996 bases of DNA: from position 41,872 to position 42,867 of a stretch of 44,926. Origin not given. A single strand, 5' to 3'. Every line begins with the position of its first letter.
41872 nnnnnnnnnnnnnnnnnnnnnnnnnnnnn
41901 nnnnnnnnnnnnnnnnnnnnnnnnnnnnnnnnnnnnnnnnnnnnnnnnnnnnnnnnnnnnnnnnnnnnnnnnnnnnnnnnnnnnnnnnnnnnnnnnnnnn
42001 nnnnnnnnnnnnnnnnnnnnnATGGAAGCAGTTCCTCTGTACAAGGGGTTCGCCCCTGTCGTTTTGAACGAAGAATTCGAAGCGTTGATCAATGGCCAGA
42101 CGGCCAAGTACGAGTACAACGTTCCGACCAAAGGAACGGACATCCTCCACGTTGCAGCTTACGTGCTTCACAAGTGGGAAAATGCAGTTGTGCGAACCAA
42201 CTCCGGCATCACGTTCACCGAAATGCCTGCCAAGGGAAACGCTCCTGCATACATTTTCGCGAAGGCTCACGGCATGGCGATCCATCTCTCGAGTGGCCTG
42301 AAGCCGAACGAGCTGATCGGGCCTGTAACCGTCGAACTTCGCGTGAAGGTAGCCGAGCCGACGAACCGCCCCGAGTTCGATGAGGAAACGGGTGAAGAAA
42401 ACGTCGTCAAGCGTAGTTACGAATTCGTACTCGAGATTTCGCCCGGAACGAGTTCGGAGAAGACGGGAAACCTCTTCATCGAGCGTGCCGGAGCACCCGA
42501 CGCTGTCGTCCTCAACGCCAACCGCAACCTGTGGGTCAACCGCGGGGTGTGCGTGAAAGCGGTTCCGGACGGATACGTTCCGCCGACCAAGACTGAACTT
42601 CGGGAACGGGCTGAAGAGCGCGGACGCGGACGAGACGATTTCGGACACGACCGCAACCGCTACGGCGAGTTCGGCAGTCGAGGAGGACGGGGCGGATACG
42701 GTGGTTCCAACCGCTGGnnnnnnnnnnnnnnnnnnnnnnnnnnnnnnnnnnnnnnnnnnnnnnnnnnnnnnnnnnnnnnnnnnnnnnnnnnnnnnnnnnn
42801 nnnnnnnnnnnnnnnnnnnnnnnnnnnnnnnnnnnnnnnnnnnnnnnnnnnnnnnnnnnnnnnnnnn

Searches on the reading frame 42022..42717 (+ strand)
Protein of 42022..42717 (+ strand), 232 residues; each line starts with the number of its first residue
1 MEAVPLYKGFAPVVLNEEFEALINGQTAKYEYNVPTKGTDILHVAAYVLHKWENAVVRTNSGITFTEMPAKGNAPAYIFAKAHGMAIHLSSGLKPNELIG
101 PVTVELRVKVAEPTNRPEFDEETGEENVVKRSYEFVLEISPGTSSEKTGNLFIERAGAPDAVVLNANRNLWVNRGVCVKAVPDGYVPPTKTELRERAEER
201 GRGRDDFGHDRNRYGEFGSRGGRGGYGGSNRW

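Call 7: search_protein_families(library=pfam, proteins=[window:42022-42717:+], max_evalue=0.1)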
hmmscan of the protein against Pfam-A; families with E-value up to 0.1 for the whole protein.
window:42022-42717:+ (232 aa): 0 families

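Call 10: find_homologous_proteins(query=window:42022-42717:+)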
Query window:42022-42717:+ (232 aa): 3 proteins with E <= 0.001 among 405 candidates.
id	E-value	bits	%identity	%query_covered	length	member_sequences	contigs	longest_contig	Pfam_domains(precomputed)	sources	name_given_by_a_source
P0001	3.9e-151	519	100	100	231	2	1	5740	-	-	-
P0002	7.7e-134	463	91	94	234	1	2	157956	-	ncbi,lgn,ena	-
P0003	3.8e-89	316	63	100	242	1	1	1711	-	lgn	-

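Call 13: find_encoding_contigs(protein=P0002, flank=10000)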
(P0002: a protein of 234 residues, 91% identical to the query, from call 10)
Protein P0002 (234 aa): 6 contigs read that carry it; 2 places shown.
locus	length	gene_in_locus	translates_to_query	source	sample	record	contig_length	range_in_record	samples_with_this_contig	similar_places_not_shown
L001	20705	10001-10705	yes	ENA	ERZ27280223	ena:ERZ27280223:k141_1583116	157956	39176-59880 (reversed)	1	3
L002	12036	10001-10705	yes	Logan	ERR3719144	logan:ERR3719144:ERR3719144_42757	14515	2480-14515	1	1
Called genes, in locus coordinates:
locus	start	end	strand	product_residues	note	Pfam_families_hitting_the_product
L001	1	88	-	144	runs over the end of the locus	PF00814:TsaD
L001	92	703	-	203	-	PF12840:HTH_20 (faint)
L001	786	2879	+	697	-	-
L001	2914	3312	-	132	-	PF16320:Ribosomal_L12_N, PF00542:Ribosomal_L12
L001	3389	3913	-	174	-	PF00466:Ribosomal_L10, PF27436:RL10_C (weak)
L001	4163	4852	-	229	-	PF01797:Y1_Tnp (weak)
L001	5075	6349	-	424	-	PF08245:Mur_ligase_M, PF02875:Mur_ligase_C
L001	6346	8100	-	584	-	PF03717:PBP_dimer, PF00905:Transpeptidase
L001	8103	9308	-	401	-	PF18884:TSP3_bac (faint)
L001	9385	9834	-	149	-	PF13785:DUF4178 (weak)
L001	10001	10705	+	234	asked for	-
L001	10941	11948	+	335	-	-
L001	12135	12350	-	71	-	PF07927:HicA_toxin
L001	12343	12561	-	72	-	PF24113:DUF7387 (weak)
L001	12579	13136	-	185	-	-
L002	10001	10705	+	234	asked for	-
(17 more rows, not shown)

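Call 14: find_encoding_contigs(protein=P0003, flank=10000)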
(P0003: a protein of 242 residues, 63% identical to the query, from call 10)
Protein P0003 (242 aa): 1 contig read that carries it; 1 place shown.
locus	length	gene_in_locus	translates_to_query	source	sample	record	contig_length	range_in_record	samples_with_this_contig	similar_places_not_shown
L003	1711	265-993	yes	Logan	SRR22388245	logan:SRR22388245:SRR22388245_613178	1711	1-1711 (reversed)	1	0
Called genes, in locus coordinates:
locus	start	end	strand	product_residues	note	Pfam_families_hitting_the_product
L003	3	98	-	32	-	?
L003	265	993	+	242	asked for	-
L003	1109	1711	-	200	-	?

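Call 15: find_encoding_contigs(protein=P0001, flank=10000)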
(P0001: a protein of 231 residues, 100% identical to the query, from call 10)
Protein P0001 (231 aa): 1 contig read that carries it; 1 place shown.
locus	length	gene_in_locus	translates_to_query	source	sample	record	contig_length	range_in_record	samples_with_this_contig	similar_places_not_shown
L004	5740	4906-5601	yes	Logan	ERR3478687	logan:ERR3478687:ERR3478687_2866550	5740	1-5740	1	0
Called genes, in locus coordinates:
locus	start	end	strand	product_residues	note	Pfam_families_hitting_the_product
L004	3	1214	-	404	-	?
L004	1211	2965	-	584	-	PF03717:PBP_dimer, PF00905:Transpeptidase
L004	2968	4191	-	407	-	-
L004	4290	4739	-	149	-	PF13785:DUF4178 (weak)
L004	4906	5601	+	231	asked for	-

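Call 28: predict_structure(alignment_id=A1)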
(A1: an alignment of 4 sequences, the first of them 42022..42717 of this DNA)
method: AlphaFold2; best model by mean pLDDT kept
length: 232 residues; sequences in the alignment: 4
mean_pLDDT: 35.6   pTM: 0.29
mean pLDDT of the five models: 35.6, 34.5, 32.2, 31.9, 30.3
residues with pLDDT >= 90: 0; 70-90: 0; 50-70: 22; < 50: 210
segments of 3 or more residues with pLDDT < 50: 1-16, 33-122, 124-190, 200-232
pLDDT, mean of each block of 10 residues (from residue 1): 34 42 52 42 46 35 24 23 28 37 45 37 38 44 32 27 22 22 36 55 37 33 29 26
secondary structure, 60 per line:
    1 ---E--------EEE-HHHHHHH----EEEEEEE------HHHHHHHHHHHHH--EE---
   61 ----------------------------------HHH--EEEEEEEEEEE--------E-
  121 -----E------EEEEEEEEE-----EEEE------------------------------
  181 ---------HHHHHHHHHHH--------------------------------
elements in order: E13-15 H17-23 E28-34 H41-53 E100-110 E133-141 E147-150 H190-200

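Call 30: search_protein_representatives(alignment_id=A4)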
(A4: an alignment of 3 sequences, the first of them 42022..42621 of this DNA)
Query: 3 sequences, 200 profile positions. Proteins with E-value up to 0.001 (for the whole library): 14; up to 1e-10: 8; up to 1e-30: 2. The best 14 are listed.
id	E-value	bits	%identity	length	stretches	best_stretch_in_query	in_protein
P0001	6.8e-126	433.9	-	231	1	1-200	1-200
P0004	1.1e-53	198.2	-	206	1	5-192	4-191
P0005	2.0e-17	79.8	-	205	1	14-192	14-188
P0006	1.8e-14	70.2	-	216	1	14-185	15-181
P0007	3.9e-12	62.5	-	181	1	17-175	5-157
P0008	5.1e-12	62.2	-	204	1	2-190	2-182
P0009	8.0e-11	58.3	-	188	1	17-177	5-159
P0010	9.8e-11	58.0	-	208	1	15-145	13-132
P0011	2.1e-08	50.4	-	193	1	55-190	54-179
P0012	3.1e-05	40.0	-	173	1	17-153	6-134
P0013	3.1e-05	40.0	-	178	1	23-116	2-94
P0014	3.7e-04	36.5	-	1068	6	42-103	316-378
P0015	7.8e-04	35.5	-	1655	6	120-157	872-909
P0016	9.7e-04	35.1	-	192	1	53-179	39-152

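Call 33: find_homologous_proteins(query=A5, max_evalue=0.001)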
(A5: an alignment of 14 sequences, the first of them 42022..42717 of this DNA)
Query A5 (14 sequences) (232 aa, profile of the alignment): 5 proteins with E <= 0.001 among 5405 candidates.
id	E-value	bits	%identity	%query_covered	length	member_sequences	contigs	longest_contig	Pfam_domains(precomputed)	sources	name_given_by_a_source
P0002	5.8e-70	253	91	94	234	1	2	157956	-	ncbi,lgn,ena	-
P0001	3.2e-69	250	100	100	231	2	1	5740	-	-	-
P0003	4.1e-64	234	63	100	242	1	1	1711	-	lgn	-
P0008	4.5e-58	214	27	79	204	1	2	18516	-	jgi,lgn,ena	jgi:hypothetical protein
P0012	2.1e-49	186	30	47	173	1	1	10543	-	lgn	-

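Call 37: find_related_loci(query=A6, collection=genome_contigs, flank=4000)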
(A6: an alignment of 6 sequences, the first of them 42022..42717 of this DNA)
Query A6 (232 aa) in genome_contigs; peptide patterns used: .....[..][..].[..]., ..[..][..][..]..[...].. (x = any residue, [..] = any of these).
10 stretches matched a pattern; 2 encode a relative of the query (tblastn E <= 1e-3); 2 distinct loci.
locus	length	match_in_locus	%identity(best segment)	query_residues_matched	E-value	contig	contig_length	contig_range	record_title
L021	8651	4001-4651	91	1-217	3e-134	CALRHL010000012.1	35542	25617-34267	MAG: Candidatus Uhrbacteria bacterium RIFOXYB12_FULL_58_10 isolate MaH-04nov19-280 genome assembly, contig: MaH-04nov19-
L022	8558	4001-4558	35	18-215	2e-20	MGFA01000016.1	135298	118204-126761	MAG: Candidatus Uhrbacteria bacterium RIFOXYB12_FULL_58_10 rifoxyb3_full_scaffold_29, whole genome shotgun sequence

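Call 38: find_related_loci(query=A6, collection=metagenome_contigs, flank=4000)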
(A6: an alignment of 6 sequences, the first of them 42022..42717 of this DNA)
Query A6 (232 aa) in metagenome_contigs; peptide patterns used: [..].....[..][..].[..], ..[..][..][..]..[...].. (x = any residue, [..] = any of these).
37 stretches matched a pattern; 2 encode a relative of the query (tblastn E <= 1e-3); 2 distinct loci.
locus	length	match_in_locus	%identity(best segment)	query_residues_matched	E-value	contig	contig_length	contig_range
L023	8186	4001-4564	33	10-204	6e-21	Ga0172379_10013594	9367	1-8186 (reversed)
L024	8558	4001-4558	35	18-215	2e-20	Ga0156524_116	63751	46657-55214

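Call 42: find_related_loci(query=A6, collection=viral_contigs, flank=4000)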
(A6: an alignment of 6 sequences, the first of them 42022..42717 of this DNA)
Query A6 (232 aa) in viral_contigs; peptide patterns used: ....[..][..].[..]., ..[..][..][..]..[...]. (x = any residue, [..] = any of these).
13 stretches matched a pattern, but none encodes a relative of the query by tblastn (E <= 1e-3).

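Call 43: find_homologous_proteins(query=A7, max_evalue=0.001)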
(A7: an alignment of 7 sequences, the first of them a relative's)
Query A7 (7 sequences) (188 aa, profile of the alignment): 5 proteins with E <= 0.001 among 6068 candidates.
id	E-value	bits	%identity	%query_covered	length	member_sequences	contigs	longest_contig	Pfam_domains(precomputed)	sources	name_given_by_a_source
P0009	6.1e-72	259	100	100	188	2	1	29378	-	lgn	-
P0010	5.2e-69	249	46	99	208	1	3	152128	-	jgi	jgi:hypothetical protein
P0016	9.2e-58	213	28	63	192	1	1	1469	-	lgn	-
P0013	3.6e-52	194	31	48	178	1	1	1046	-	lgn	-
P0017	5.2e-49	184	43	99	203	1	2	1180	-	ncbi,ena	-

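Call 54: predict_structure(alignment_id=A8)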
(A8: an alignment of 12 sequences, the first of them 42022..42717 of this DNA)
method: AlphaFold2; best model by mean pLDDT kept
length: 232 residues; sequences in the alignment: 12
mean_pLDDT: 83.3   pTM: 0.75
mean pLDDT of the five models: 83.3, 83.2, 83.1, 82.6, 82.4
residues with pLDDT >= 90: 135; 70-90: 60; 50-70: 8; < 50: 29
segments of 3 or more residues with pLDDT < 50: 204-232
pLDDT, mean of each block of 10 residues (from residue 1): 88 94 94 91 96 92 89 88 92 90 97 93 91 96 93 87 91 93 81 72 46 38 36 31
secondary structure, 60 per line:
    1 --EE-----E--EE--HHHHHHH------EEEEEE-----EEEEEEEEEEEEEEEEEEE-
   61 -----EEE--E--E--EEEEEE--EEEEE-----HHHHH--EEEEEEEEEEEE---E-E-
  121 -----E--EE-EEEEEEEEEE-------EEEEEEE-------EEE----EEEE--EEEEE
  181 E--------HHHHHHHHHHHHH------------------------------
elements in order: H17-23 E30-35 E41-59 E66-68 E77-82 E85-89 H95-99 E102-113 E132-141 E149-155 E163-165 E170-173 E176-181 H190-202

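Call 57: fold_search(model_id=the predicted structure, library=pdb)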
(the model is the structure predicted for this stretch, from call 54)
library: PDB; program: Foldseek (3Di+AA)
matches with E <= 10: 346; with E <= 0.001: 0
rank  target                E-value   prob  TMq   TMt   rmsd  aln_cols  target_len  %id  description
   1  9dei_H                1.9e-01  0.13  0.11  0.18  15.8       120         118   10  Trypanosoma brucei mitochondrial RNA-editing catalytic complex 1, U-deletion (RECC1) (released 2026-01-21)
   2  9dei_P                2.0e-01  0.10  0.10  0.17  15.2       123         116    9  Trypanosoma brucei mitochondrial RNA-editing catalytic complex 1, U-deletion (RECC1) (released 2026-01-21)
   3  5hcb_A                2.3e-01  0.07  0.11  0.10  20.1       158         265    9  Globular Domain of the Entamoeba histolytica calreticulin in complex with glucose (released 2016-08-31)
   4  3pgz_B                3.2e-01  0.10  0.09  0.17  15.4       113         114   11  Crystal structure of a single strand binding protein (SSB) from bartonella henselae (released 2010-12-22)
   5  9dei_M                4.2e-01  0.09  0.11  0.17  15.8       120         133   10  Trypanosoma brucei mitochondrial RNA-editing catalytic complex 1, U-deletion (RECC1) (released 2026-01-21)
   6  9q7q_EE               4.2e-01  0.03  0.08  0.11  15.4       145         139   12  ABCE1-eRF1-RNC-AMD1C (released 2026-03-04)
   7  7f5y_B                4.8e-01  0.08  0.12  0.18  15.0       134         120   12  Crystal structure of the single-stranded dna-binding protein from Mycobacterium tuberculosis- Form III (released 2022-05-11)
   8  4uxo_C                5.0e-01  0.07  0.16  0.12  11.2       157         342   10  Conserved mechanisms of microtubule-stimulated ADP release, ATP binding, and force generation in transport kinesins (released 2014-09-24)
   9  2ccz_A                5.0e-01  0.04  0.09  0.13  17.7       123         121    6  Crystal structure of E. coli primosomol protein PriB bound to ssDNA (released 2006-09-18)
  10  3l6i_A                5.7e-01  0.05  0.10  0.12  16.4       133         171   10  Crystal structure of the uncharacterized lipoprotein yceb from e. coli at the resolution 2.0a. northeast structural ge (released 2010-01-26)
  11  4djm_B                6.0e-01  0.06  0.17  0.19  14.5       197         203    9  Crystal structure of the E. coli chaperone DraB (released 2013-01-16)
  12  5hca_B                6.0e-01  0.04  0.11  0.10  20.0       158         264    9  Globular Domain of the Entamoeba histolytica calreticulin in complex with glucose (released 2016-08-31)
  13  7oya_L2               6.0e-01  0.03  0.08  0.11  15.4       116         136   12  Cryo-EM structure of the 1 hpf zebrafish embryo 80S ribosome (released 2022-07-13)
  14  7f5z_A                6.4e-01  0.06  0.11  0.18  15.2       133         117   14  Crystal structure of the single-stranded dna-binding protein from Mycobacterium tuberculosis- Form III (released 2022-05-11)
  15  7bcj_MODEL_1_A        6.4e-01  0.04  0.11  0.16  18.4       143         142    9  Solution Structure of RoxP (released 2021-11-24)
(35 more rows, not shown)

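Call 59: search_solved_structures(query=A5, max_evalue=10)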
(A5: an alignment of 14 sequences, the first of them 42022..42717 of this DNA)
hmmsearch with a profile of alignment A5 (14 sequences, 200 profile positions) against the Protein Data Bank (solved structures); distinct sequences matched with E-value up to 10: 5.
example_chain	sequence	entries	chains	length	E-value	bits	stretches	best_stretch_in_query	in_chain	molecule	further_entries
1n9g_A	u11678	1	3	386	0.65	12.4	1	10-49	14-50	2,4-dienoyl-CoA reductase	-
1n9g_B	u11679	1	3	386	0.66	12.4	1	10-49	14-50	2,4-dienoyl-CoA reductase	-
3ef0_A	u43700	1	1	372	0.75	12.3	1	20-80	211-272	RNA polymerase II subunit A C-terminal domain phosphatase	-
4xpz_A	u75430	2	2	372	0.75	12.2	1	20-80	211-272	RNA polymerase II subunit A C-terminal domain phosphatase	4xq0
3ef1_A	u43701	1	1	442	1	11.8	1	20-80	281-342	RNA polymerase II subunit A C-terminal domain phosphatase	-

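Call 60: search_protein_families(library=phrogs, alignment_id=A5, max_evalue=0.1)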
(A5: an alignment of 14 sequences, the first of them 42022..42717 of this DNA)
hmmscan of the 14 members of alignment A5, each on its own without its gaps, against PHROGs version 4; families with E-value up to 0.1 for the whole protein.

A. member 1, window:42022-42717:+ (232 aa): 0 families

B. families by the number of members that match (of 14 scanned): 1 family
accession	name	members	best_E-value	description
phrog_19929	-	1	0.097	tail fiber protein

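Call 61: find_encoding_contigs(protein=P0010, flank=6000, max_places=2)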
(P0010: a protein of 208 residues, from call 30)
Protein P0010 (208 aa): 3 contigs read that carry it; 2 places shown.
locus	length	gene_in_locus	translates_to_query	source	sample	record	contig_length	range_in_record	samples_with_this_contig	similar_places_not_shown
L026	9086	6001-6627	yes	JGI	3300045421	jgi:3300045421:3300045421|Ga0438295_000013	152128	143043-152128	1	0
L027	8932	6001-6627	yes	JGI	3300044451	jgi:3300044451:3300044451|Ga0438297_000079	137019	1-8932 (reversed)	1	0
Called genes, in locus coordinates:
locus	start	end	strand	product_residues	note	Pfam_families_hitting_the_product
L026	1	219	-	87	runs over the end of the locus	-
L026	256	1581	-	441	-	PF08245:Mur_ligase_M, PF02875:Mur_ligase_C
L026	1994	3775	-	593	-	PF03717:PBP_dimer, PF00905:Transpeptidase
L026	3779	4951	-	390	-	PF18884:TSP3_bac (faint)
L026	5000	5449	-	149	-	PF13785:DUF4178 (weak)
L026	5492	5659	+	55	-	-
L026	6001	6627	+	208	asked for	-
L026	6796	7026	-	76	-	PF07927:HicA_toxin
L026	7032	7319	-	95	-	-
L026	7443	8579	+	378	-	-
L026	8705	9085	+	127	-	?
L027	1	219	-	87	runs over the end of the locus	-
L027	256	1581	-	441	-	PF08245:Mur_ligase_M, PF02875:Mur_ligase_C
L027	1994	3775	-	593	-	PF03717:PBP_dimer, PF00905:Transpeptidase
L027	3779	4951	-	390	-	PF18884:TSP3_bac (faint)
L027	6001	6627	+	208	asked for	-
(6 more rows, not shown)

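Call 62: find_encoding_contigs(protein=P0009, flank=6000, max_places=2)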
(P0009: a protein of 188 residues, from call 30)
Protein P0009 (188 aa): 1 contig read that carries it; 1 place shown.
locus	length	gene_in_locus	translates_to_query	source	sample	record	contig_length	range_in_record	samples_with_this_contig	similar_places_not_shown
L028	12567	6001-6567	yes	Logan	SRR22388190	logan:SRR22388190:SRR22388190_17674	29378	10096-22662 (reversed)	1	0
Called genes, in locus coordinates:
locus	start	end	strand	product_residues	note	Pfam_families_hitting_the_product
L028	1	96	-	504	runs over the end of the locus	PF01053:Cys_Met_Meta_PP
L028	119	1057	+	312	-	PF24827:AstE_AspA_cat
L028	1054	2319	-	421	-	PF08245:Mur_ligase_M, PF02875:Mur_ligase_C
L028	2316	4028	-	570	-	PF03717:PBP_dimer, PF00905:Transpeptidase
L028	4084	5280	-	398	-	-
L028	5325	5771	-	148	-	PF13785:DUF4178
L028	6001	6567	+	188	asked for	-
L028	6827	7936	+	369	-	-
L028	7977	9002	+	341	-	-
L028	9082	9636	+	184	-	-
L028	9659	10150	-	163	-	-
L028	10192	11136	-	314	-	PF10014:2OG-Fe_Oxy_2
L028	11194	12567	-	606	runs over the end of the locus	PF00004:AAA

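Call 63: find_encoding_contigs(protein=P0008, flank=6000, max_places=2)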
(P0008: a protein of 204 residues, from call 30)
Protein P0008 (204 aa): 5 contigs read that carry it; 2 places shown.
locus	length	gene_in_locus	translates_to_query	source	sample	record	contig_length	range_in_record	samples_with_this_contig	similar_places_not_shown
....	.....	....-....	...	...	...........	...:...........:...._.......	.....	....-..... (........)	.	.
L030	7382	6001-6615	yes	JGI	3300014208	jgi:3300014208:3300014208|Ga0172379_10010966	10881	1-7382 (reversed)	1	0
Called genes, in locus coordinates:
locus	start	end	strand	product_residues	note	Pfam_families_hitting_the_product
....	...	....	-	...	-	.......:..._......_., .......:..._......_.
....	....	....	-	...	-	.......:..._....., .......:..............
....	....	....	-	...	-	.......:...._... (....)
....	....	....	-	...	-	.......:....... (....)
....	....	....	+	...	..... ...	-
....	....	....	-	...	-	-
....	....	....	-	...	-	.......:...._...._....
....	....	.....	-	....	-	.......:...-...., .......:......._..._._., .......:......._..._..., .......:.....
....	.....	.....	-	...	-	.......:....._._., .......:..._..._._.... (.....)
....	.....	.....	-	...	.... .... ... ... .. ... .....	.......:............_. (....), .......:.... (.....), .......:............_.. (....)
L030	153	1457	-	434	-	PF08245:Mur_ligase_M, PF02875:Mur_ligase_C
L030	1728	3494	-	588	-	PF03717:PBP_dimer, PF00905:Transpeptidase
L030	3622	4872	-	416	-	PF18884:TSP3_bac (weak)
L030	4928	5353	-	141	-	PF05635:23S_rRNA_IVP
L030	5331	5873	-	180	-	PF13785:DUF4178 (weak)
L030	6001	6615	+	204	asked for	-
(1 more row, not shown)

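Call 64: find_encoding_contigs(protein=P0012, flank=6000, max_places=2)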
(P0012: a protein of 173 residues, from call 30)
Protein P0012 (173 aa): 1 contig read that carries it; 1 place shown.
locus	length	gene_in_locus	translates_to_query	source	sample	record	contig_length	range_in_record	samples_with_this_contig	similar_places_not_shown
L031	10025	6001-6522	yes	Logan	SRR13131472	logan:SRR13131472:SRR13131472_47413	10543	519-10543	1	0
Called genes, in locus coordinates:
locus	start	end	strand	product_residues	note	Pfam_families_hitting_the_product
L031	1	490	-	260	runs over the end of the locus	-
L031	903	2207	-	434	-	PF08245:Mur_ligase_M, PF02875:Mur_ligase_C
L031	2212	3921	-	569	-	PF03717:PBP_dimer, PF00905:Transpeptidase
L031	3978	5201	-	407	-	PF18884:TSP3_bac (faint)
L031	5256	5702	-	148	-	PF13785:DUF4178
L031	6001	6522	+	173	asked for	-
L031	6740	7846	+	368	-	-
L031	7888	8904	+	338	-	-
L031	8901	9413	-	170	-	PF13649:Methyltransf_25 (weak)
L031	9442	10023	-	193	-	?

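Call 65: fold_search(model_id=the predicted structure, library=viral)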
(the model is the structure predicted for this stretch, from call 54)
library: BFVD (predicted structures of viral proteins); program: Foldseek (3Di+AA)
matches with E <= 10: 327; with E <= 0.001: 0
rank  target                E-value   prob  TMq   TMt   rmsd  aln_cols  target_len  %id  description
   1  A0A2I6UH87            6.3e-02  0.16  0.11  0.15  21.6       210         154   10  Single-strand binding protein [Salinibacter phage M31CR41-2]
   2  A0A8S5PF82            7.4e-02  0.08  0.14  0.07  20.8       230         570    6  Uncharacterized protein [Siphoviridae sp. ctWKa2]
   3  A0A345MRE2            1.2e-01  0.13  0.15  0.07  22.1       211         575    9  (no name in the UniProt tables at hand)
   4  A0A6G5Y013            1.5e-01  0.10  0.12  0.16  16.0       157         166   10  (no name in the UniProt tables at hand)
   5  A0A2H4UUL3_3          2.4e-01  0.04  0.10  0.03  23.8       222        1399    8  Capsid protein [Bodo saltans virus]
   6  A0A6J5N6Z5            2.6e-01  0.12  0.13  0.22  15.8       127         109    6  Uncharacterized protein [uncultured Caudovirales phage]
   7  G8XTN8                2.6e-01  0.08  0.13  0.12  29.8       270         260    9  Membrane protein US30 [Simian cytomegalovirus (strain Colburn)]
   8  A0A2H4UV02            3.1e-01  0.06  0.13  0.13  23.9       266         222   10  DNA-directed RNA polymerase subunit Rpb7 [Bodo saltans virus]
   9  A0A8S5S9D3            3.1e-01  0.03  0.11  0.08  24.3       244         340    9  Uncharacterized protein [Phage sp. ctGns7]
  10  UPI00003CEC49         3.3e-01  0.07  0.17  0.15  19.8       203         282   12  (no name look-up for this kind of identifier)
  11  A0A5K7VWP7            3.5e-01  0.12  0.14  0.16  19.4       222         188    9  Movement protein [Persimmon polerovirus]
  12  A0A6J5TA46            3.9e-01  0.03  0.11  0.05  21.5       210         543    7  Bacteriophage P22, Gp10, DNA-stabilising [uncultured Caudovirales phage]
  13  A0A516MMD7            5.6e-01  0.02  0.11  0.14  21.2       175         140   11  (no name in the UniProt tables at hand)
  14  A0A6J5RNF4            5.9e-01  0.03  0.10  0.04  24.7       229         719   13  Ig-like domain-containing protein [uncultured Caudovirales phage]
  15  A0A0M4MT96            6.3e-01  0.03  0.13  0.05  23.1       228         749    8  Fiber [bottlenose dolphin adenovirus 2]
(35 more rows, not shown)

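Call 78: search_protein_families(library=pfam, alignment_id=A5, max_evalue=1)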
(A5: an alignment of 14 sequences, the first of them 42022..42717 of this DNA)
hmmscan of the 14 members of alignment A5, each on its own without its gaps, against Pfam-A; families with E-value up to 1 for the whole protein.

A. member 1, window:42022-42717:+ (232 aa): 0 families

B. families by the number of members that match (of 14 scanned): 0 families

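Call 96: search_protein_families(library=ncbifam, proteins=[window:42022-42717:+], max_evalue=0.1)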
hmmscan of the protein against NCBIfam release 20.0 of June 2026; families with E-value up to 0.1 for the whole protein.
window:42022-42717:+ (232 aa): 0 families

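Call 97: search_protein_families(library=padloc, proteins=[window:42022-42717:+], max_evalue=0.1)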
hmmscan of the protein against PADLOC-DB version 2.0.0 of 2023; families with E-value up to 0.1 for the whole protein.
window:42022-42717:+ (232 aa): 0 families
